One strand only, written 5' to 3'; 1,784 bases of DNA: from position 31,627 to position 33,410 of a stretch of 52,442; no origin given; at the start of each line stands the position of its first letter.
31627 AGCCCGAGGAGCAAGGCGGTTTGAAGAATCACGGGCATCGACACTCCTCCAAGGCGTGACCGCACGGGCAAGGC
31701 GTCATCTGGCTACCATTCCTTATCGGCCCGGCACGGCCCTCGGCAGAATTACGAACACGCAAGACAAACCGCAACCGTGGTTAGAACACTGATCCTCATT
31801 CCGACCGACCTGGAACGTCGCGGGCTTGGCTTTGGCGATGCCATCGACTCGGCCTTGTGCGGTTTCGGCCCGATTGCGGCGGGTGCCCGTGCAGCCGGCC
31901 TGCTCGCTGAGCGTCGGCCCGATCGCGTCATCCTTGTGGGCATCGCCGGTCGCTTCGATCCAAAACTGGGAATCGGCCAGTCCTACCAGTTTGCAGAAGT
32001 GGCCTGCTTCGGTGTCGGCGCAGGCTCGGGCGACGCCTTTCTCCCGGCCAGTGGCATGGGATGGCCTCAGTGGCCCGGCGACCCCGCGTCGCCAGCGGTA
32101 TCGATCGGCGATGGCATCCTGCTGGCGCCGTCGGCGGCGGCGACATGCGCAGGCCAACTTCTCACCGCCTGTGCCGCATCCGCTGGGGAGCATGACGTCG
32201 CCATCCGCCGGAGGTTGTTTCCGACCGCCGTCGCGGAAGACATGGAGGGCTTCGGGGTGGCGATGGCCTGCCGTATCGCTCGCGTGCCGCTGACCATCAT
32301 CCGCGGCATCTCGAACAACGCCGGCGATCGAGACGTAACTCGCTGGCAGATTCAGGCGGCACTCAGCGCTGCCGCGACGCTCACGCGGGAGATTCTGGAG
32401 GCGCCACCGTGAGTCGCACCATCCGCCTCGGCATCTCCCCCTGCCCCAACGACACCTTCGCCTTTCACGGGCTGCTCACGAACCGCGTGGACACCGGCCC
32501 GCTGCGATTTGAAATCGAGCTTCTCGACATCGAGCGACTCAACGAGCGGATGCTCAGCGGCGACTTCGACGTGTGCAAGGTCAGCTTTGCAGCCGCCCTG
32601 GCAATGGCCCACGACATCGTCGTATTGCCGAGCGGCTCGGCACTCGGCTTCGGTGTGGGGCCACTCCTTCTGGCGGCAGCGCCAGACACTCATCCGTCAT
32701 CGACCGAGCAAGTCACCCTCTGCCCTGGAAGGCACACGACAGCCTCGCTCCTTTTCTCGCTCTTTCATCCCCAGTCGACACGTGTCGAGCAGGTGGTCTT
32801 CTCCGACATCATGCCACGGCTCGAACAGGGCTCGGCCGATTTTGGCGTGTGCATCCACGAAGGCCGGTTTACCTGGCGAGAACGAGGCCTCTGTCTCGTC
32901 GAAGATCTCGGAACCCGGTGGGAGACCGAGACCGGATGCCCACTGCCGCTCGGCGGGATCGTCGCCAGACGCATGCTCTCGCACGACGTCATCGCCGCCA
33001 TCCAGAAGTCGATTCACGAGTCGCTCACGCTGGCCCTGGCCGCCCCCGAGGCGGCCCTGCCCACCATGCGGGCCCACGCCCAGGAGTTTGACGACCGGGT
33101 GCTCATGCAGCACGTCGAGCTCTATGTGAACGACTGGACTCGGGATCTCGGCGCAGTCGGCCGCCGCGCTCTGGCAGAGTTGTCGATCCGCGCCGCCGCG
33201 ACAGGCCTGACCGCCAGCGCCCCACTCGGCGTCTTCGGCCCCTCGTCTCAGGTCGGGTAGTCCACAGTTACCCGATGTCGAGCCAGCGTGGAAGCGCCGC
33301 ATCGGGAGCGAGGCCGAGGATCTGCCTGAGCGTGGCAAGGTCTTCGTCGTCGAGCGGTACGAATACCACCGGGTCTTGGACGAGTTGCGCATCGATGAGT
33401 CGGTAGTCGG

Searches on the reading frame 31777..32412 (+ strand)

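Call 74: search_protein_families(library=pfam, proteins=[window:31777-32412:+], max_evalue=0.001)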
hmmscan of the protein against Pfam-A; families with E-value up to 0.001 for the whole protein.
window:31777-32412:+ (211 aa): 1 family
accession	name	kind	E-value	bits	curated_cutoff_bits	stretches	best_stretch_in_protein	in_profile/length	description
PF01048.26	PNP_UDP_1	-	2.5e-11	43.9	25.1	1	26-208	47-229/233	Phosphorylase superfamily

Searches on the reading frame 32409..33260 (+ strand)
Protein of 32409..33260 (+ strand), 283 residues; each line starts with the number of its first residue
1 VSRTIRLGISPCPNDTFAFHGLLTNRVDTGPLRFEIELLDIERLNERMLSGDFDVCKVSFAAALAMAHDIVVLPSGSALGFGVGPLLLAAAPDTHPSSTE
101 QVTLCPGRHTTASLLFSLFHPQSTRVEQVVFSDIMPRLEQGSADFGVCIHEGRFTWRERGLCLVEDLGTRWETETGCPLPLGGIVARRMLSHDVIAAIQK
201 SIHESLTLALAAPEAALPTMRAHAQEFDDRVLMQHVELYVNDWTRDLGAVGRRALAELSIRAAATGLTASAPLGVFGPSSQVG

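Call 74: search_protein_families(library=pfam, proteins=[window:32409-33260:+], max_evalue=0.001)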
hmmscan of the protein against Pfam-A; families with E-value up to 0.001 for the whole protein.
window:32409-33260:+ (283 aa): 1 family
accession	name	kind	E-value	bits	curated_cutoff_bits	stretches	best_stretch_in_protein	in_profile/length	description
PF02621.19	VitK2_biosynth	-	1.7e-64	218.2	26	1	5-263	1-251/252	Menaquinone biosynthesis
